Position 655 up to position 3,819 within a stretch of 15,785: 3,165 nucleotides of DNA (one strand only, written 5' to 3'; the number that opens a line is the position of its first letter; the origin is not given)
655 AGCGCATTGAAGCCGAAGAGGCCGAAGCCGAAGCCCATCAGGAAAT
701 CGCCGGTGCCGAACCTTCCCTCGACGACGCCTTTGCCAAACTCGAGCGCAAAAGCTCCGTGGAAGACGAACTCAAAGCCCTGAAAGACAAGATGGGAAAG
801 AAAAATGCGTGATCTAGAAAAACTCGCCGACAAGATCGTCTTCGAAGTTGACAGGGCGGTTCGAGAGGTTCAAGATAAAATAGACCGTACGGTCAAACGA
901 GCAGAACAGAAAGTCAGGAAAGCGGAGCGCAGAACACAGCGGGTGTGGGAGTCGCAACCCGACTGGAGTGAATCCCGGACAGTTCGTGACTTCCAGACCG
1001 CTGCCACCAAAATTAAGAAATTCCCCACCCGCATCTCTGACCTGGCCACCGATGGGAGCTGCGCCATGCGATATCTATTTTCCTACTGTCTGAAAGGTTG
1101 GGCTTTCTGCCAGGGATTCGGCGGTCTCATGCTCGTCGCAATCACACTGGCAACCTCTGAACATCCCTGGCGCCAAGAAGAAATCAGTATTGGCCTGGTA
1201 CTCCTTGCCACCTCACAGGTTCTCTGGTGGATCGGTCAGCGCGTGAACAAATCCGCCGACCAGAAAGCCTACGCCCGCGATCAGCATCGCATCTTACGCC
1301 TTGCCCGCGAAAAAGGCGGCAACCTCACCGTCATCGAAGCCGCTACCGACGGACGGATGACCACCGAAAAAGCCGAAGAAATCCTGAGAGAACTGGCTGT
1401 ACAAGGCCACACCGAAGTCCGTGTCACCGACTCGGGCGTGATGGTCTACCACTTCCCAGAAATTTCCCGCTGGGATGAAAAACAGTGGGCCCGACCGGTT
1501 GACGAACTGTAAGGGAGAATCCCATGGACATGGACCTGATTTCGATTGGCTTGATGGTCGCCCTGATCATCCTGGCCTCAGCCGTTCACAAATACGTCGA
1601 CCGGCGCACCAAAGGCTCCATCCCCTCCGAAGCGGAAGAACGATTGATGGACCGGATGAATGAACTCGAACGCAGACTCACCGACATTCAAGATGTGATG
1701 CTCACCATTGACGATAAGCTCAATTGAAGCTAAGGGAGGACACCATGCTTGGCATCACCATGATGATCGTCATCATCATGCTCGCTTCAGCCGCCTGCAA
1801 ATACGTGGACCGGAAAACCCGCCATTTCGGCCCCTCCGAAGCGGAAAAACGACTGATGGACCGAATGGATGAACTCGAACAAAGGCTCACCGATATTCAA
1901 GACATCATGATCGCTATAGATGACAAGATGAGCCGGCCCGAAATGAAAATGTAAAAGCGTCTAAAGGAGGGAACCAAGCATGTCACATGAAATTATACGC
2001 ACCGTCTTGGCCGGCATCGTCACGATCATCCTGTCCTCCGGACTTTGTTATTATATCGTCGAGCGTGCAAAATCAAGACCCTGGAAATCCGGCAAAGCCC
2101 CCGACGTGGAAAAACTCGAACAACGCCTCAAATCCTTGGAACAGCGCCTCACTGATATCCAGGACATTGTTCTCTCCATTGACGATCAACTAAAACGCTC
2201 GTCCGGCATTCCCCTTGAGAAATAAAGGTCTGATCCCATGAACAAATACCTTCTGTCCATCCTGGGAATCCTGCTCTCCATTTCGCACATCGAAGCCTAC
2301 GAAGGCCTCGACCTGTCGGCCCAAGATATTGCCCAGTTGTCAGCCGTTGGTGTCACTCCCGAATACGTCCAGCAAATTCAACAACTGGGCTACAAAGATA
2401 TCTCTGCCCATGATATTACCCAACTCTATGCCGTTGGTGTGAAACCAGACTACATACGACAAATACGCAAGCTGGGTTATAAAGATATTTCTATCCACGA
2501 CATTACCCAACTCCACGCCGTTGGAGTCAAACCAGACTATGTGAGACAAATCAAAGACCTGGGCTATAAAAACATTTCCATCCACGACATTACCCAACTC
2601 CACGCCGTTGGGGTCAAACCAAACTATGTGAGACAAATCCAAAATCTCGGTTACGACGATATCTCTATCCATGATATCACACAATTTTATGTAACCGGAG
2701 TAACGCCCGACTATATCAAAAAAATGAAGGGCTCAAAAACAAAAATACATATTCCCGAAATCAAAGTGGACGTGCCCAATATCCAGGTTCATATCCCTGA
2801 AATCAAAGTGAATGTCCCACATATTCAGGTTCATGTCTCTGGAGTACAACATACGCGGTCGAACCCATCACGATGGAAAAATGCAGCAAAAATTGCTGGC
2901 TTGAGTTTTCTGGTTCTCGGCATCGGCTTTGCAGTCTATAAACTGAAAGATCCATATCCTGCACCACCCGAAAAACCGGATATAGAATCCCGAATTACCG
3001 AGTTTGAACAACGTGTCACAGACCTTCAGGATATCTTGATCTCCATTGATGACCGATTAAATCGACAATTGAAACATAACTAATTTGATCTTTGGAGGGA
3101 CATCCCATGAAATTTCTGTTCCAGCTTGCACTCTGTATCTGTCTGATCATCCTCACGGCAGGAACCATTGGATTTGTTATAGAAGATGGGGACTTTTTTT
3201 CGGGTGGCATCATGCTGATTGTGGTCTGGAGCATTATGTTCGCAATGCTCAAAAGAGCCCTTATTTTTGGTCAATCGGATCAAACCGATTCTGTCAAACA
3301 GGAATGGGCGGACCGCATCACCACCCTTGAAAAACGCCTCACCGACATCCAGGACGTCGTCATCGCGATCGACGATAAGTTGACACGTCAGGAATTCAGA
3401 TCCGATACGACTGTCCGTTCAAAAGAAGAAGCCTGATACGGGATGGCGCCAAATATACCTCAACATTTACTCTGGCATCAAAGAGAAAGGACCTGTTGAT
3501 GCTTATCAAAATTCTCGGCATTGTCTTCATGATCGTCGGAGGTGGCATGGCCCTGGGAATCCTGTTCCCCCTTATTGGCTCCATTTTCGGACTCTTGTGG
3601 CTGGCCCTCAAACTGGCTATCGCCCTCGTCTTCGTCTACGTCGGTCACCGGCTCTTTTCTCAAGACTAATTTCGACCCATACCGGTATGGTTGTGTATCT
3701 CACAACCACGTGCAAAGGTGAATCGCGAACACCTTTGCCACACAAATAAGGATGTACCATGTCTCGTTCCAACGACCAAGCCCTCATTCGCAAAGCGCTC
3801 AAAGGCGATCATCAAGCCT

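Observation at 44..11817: Composite envelope-stress / membrane-remodelling super-locus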

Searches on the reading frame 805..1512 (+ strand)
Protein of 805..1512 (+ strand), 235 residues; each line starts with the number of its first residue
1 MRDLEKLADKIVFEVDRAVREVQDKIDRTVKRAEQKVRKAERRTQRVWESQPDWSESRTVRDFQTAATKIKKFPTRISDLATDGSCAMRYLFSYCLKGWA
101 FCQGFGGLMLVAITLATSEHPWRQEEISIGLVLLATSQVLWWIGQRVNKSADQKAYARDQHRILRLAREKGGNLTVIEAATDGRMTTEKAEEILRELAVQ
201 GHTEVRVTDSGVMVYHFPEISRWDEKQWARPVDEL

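Call 5: search_protein_families(library=pfam, proteins=[window:805-1512:+], max_evalue=0.1)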
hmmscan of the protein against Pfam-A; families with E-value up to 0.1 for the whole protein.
window:805-1512:+ (235 aa): 1 family
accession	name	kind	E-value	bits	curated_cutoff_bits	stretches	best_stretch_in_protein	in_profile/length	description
PF25480.1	DUF7904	-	0.055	13.7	30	0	136-180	42-82/100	Domain of unknown function (DUF7904)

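Call 8: search_protein_families(library=ncbifam, proteins=[window:805-1512:+], max_evalue=0.1)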
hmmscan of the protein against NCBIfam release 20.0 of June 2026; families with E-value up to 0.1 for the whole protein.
window:805-1512:+ (235 aa): 1 family
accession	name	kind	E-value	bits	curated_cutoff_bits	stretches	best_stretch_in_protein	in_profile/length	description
TIGR03875.1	RNA_lig_partner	hypoth_equivalog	0.042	13.3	95.3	1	18-63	96-142/206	RNA ligase partner protein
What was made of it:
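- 805..1512 (+): Unnamed 235-aa protein ('unk2'): a long N-terminal helix, two hydrophobic helices and a C-terminal winged-helix domain. Its start overlaps the pspA stop by 8 nt. No Pfam or NCBIfam hit (calls 5, 8).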

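Call 16: find_homologous_proteins(query=window:805-1512:+, max_evalue=0.001)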
Query window:805-1512:+ (235 aa): 135 proteins with E <= 0.001 among 792 candidates; the best 120 are listed.
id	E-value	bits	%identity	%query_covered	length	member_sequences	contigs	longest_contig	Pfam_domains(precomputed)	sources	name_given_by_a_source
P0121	4.1e-90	319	62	100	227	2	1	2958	-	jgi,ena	-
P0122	9.2e-88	312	95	63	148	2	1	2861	-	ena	-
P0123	1.4e-85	304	59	100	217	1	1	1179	-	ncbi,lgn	-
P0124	3.0e-84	300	60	100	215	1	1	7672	-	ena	-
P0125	1.1e-81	292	57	100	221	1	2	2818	-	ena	-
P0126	4.8e-81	290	57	100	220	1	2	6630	-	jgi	-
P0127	2.7e-78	281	56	100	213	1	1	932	-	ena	-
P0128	1.4e-77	278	55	100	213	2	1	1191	-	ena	-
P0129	3.3e-77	277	55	100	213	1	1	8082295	-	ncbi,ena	-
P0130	5.0e-75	270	55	100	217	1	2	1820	-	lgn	-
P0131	1.6e-73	265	58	92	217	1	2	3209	-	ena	-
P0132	1.8e-73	265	54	100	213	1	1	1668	-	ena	-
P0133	2.0e-73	265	54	100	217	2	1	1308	-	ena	-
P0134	2.8e-73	264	57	100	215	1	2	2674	-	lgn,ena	-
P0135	1.2e-72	262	56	100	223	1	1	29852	-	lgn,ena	-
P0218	8.8e-58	214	47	89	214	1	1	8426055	-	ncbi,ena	-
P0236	7.8e-43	165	43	100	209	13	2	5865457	-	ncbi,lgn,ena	-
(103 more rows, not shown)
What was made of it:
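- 805..1512 (+): The family has 135 clusters, all unnamed (call 16).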

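Call 17: find_encoding_contigs(protein=P0236, flank=10000, max_places=2)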
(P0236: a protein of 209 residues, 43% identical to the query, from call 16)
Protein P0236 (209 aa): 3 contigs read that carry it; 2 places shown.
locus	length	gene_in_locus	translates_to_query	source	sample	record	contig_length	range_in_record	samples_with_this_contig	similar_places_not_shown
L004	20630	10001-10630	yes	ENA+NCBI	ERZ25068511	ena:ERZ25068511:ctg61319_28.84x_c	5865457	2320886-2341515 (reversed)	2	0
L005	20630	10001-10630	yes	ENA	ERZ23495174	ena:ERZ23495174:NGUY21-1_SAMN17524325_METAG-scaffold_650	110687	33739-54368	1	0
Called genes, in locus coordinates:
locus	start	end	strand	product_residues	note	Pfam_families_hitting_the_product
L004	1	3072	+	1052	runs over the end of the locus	PF00873:ACR_tran, PF02355:SecD_SecF_C (faint), PF03176:MMPL (weak)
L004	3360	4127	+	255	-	PF00977:His_biosynth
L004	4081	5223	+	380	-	PF00586:AIRS, PF02769:AIRS_C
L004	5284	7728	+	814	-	PF00403:HMA, PF00122:E1-E2_ATPase, PF00702:Hydrolase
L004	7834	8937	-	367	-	PF01476:LysM, PF01520:Amidase_3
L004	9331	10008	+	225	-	PF04012:PspA_IM30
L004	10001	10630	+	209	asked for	-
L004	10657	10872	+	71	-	-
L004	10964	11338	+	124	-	PF13466:STAS_2, PF01740:STAS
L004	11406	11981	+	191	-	-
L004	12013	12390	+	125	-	-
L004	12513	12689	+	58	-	-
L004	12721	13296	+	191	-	PF04542:Sigma70_r2, PF08281:Sigma70_r4_2, PF04545:Sigma70_r4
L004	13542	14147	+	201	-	-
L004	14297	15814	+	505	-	PF01145:Band_7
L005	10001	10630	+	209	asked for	-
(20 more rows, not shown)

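Call 18: find_encoding_contigs(protein=P0218, flank=10000, max_places=1)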
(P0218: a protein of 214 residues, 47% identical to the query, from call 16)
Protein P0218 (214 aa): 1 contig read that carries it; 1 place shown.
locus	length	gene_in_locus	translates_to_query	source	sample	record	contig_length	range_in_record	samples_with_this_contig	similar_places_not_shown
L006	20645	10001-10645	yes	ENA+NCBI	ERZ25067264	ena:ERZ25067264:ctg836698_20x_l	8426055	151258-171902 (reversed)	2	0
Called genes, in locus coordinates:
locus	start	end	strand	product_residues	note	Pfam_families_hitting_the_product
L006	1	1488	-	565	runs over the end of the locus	-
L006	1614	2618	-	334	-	PF00586:AIRS, PF02769:AIRS_C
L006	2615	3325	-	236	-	PF00977:His_biosynth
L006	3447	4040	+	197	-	PF02073:Peptidase_M29 (weak)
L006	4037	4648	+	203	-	PF02073:Peptidase_M29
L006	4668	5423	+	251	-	PF00142:Fer4_NifH, PF01656:CbiA, PF02374:ArsA_ATPase (weak), PF06564:CBP_BcsQ, PF09140:MipZ, PF10609:ParA, PF13614:AAA_31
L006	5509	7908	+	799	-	PF00403:HMA, PF00122:E1-E2_ATPase, PF00702:Hydrolase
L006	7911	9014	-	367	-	PF01476:LysM, PF01520:Amidase_3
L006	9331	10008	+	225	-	PF04012:PspA_IM30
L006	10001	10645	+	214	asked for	-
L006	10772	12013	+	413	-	PF13542:HTH_Tnp_ISL3, PF01610:DDE_Tnp_ISL3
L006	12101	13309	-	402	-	PF07592:DDE_Tnp_ISAZ013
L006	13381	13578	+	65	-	-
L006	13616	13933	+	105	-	-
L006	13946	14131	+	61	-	-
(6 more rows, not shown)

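Call 27: find_related_loci(query=A3, collection=genome_contigs, flank=10000)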
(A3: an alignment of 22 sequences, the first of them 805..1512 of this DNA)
Query A3 (235 aa) in genome_contigs; peptide patterns used: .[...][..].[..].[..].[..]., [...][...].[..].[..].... (x = any residue, [..] = any of these).
93 stretches matched a pattern; 46 encode a relative of the query (tblastn E <= 1e-3); 46 distinct loci.
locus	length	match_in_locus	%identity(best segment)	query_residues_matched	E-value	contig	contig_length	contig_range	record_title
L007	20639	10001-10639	55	1-235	2e-82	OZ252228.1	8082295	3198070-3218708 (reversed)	MAG: Candidatus Latescibacterota bacterium isolate 2d5a3a6b-ac94-4199-888f-c4fbb53c5f42 genome assembly, chromosome: 1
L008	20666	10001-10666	56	1-235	2e-81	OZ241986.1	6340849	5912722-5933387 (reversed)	MAG: Candidatus Latescibacterota bacterium isolate 0d522d25-140f-41b3-910f-d932058e053c genome assembly, chromosome: 1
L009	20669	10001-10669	56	1-235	3e-81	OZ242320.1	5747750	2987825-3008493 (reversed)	MAG: Candidatus Latescibacterota bacterium isolate 06f19266-885c-4d39-bf7e-e57a8b9e9c03 genome assembly, chromosome: 1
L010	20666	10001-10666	56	1-235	6e-81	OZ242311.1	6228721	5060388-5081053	MAG: Candidatus Latescibacterota bacterium isolate bccf755e-c1ee-4055-8c2e-878efcd7d1d4 genome assembly, chromosome: 1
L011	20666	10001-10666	56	1-235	3e-80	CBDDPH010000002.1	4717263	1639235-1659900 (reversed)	MAG: Candidatus Latescibacterota bacterium isolate fcaf43fe-a799-4ace-af36-b323ac78cc8e genome assembly, contig: contig_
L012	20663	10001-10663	55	1-235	6e-78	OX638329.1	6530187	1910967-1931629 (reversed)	MAG: uncultured Latescibacteria bacterium isolate 03e23b1f-02ed-4bf0-8d8f-a367d3d93791 genome assembly, chromosome: 1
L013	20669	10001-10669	54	1-235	1e-77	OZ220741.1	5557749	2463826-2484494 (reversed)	MAG: Candidatus Latescibacterota bacterium isolate a9e09e5c-d410-47d8-823c-ef7e39eb5a37 genome assembly, chromosome: 1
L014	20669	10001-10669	54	1-235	2e-77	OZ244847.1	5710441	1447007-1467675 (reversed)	MAG: Candidatus Latescibacterota bacterium isolate 8a2eb0e1-25ad-4382-8bb9-52b38a0e126b genome assembly, chromosome: 1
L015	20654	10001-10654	56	1-235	2e-77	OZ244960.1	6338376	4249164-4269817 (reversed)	MAG: Candidatus Latescibacterota bacterium isolate 84ceb019-2832-410a-8319-f59b3e32517b genome assembly, chromosome: 1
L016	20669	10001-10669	54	1-235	4e-77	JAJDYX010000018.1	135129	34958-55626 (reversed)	MAG: Candidatus Latescibacterota bacterium isolate jk18x34bins.57 k141_240557, whole genome shotgun sequence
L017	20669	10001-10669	53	1-235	1e-76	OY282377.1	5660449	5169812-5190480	MAG: uncultured Latescibacteria bacterium genome assembly, chromosome: 1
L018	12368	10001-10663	55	1-235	2e-76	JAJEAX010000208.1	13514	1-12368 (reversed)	MAG: Candidatus Latescibacterota bacterium isolate jk18x7bins.9 k141_2523651, whole genome shotgun sequence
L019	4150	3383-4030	53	1-235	2e-76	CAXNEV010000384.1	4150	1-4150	MAG: Candidatus Latescibacterota bacterium isolate TH-08apr19-86 genome assembly, contig: TH-08apr19-C54495, whole genom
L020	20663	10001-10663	54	1-235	9e-76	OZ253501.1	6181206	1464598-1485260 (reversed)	MAG: Candidatus Latescibacterota bacterium isolate f485d00f-16df-4488-a4d1-ddfd292eb512 genome assembly, chromosome: 1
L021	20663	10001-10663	55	1-235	1e-75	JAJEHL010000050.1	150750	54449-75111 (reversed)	MAG: Candidatus Latescibacterota bacterium isolate p16x60bins.49 k141_630306, whole genome shotgun sequence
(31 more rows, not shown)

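Call 30: predict_structure(alignment_id=A3)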
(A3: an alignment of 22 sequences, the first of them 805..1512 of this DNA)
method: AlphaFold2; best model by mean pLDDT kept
length: 235 residues; sequences in the alignment: 22
mean_pLDDT: 72.9   pTM: 0.45
mean pLDDT of the five models: 72.9, 72.6, 70.5, 67.6, 67.5
residues with pLDDT >= 90: 0; 70-90: 163; 50-70: 30; < 50: 42
segments of 3 or more residues with pLDDT < 50: 51-81, 225-235
pLDDT, mean of each block of 10 residues (from residue 1): 63 79 83 82 67 40 44 44 67 83 86 76 74 87 83 83 83 84 85 86 81 79 51 46
secondary structure, 60 per line:
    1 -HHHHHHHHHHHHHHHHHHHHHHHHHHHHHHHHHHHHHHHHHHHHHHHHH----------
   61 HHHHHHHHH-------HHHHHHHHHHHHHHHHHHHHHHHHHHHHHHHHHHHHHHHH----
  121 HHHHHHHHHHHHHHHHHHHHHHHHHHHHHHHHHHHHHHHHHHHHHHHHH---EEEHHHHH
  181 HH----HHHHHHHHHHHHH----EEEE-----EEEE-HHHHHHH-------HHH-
elements in order: H2-50 H61-69 H77-116 H121-169 E173-175 H176-182 H187-199 E204-207 E213-216 H218-224
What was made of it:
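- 805..1512 (+): AF2 model has pLDDT 73 (call 30).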

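Call 36: fold_search(model_id=the predicted structure, library=pdb)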
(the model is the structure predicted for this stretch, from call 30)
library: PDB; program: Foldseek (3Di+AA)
matches with E <= 10: 1301; with E <= 0.001: 0
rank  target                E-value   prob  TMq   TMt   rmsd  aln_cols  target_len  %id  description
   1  3cta                  3.8e-03  1.00  0.23  0.28   2.9        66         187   24  Crystal structure of riboflavin kinase from Thermoplasma acidophilum (released 2008-04-29)
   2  2zme_A                5.1e-03  0.99  0.24  0.26  18.8       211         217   16  Integrated structural and functional model of the human ESCRT-II complex (released 2008-11-04)
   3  7l1i                  5.4e-03  1.00  0.26  0.35  11.7       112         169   15  Crystal structure of the MarR family transcriptional regulator from Acineotobacter baumannii bound to Indole 3 acetic ac (released 2022-02-09)
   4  3cuq_A                6.5e-03  1.00  0.25  0.27   5.4        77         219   25  Integrated structural and functional model of the human ESCRT-II complex (released 2008-11-04)
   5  2quf_A                6.9e-03  0.99  0.22  0.23  14.1       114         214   16  Crystal Structure of Transcription Factor AXXA-PF0095 from Pyrococcus furiosus (released 2008-08-05)
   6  9ff3                  8.3e-03  1.00  0.25  0.33   7.6       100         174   18  The structure of delta-ScoC, a global regulator protein from Geobacillus kaustophilus T-1 (released 2025-06-04)
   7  2fxa_C                8.8e-03  1.00  0.26  0.36   7.6       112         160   20  Structure of the Protease Production Regulatory Protein hpr from Bacillus subtilis. (released 2006-03-14)
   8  3e6m_D                8.8e-03  1.00  0.25  0.38  12.0       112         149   19  The crystal structure of a MarR family transcriptional regulator from Silicibacter pomeroyi DSS. (released 2008-09-02)
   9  7wze_A                9.4e-03  1.00  0.26  0.37   7.5       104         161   19  Structure of Transcriptional regulator from Bacillus subtilis (strain 168) (released 2022-04-20)
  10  9fa0                  1.1e-02  1.00  0.25  0.32   7.4       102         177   19  The structure of ScoC, a global regulator protein from Geobacillus kaustophilus (released 2025-05-21)
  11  3e6m_C                1.1e-02  1.00  0.26  0.40  11.0       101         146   18  The crystal structure of a MarR family transcriptional regulator from Silicibacter pomeroyi DSS. (released 2008-09-02)
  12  5trd_A                1.2e-02  1.00  0.23  0.24   3.2        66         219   23  Structure of RbkR (Riboflavin Kinase) from Thermoplasma acidophilum determined in complex with CTP and its cognate DNA (released 2016-11-23)
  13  9e6a_B                1.3e-02  1.00  0.24  0.23   3.8        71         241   22  Pseudomonas putida KT2440 IclR-type transcription factor (PP_2609) (released 2025-11-12)
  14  3e6m_B                1.3e-02  1.00  0.26  0.40  11.6       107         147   19  The crystal structure of a MarR family transcriptional regulator from Silicibacter pomeroyi DSS. (released 2008-09-02)
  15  2fxa_B                1.5e-02  1.00  0.25  0.32   7.7       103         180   18  Structure of the Protease Production Regulatory Protein hpr from Bacillus subtilis. (released 2006-03-14)
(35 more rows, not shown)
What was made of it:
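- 805..1512 (+): Foldseek hits are winged-helix proteins, with E between 4e-3 and 3e-2 (call 36).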

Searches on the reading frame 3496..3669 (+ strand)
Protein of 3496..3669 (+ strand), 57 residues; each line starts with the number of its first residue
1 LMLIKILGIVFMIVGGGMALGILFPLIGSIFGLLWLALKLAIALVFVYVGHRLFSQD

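Call 5: search_protein_families(library=pfam, proteins=[window:3496-3669:+], max_evalue=0.1)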
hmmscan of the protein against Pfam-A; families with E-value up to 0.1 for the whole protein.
window:3496-3669:+ (57 aa): 0 families

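Call 8: search_protein_families(library=ncbifam, proteins=[window:3496-3669:+], max_evalue=0.1)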
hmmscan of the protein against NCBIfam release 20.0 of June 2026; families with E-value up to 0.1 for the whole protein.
window:3496-3669:+ (57 aa): 0 families

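Call 63: search_protein_families(library=pfam, alignment_id=A6, max_evalue=1)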
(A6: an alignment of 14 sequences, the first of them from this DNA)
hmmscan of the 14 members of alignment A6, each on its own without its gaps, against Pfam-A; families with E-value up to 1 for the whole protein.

A. member 1, seq(57 aa): 1 family
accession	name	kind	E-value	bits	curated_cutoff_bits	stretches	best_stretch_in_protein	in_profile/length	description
PF16926.10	HisKA_4TM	-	0.12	12.7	22.6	1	3-56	3-56/130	Archaeal 4TM region of histidine kinase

B. families by the number of members that match (of 14 scanned): 18 families
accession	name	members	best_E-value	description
PF22570.1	LiaF-TM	4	0.25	LiaF transmembrane domain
PF16926.10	HisKA_4TM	3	0.00054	Archaeal 4TM region of histidine kinase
PF10003.15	DUF2244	1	0.018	Integral membrane protein (DUF2244)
PF16955.11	OFeT_1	1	0.038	Ferrous iron uptake permease, iron-lead transporter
PF06711.16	DUF1198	1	0.078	Protein of unknown function (DUF1198)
PF01708.21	Gemini_mov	1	0.13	Geminivirus putative movement protein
PF14110.11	DUF4282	1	0.13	Domain of unknown function (DUF4282)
PF12666.12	PrgI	1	0.18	PrgI family protein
PF05552.17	MS_channel_1st_1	1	0.18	Mechanosensitive ion channel, conserved TM helix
PF19388.4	DUF5963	1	0.35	Family of unknown function (DUF5963)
PF06522.17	B12D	1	0.4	NADH-ubiquinone reductase complex 1 MLRQ subunit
PF05101.18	VirB3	1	0.4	Type IV secretory pathway, VirB3-like protein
PF05366.16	Sarcolipin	1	0.4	Sarcolipin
PF11381.13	DUF3185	1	0.44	Protein of unknown function (DUF3185)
PF05425.18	CopD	1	0.44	Copper resistance protein D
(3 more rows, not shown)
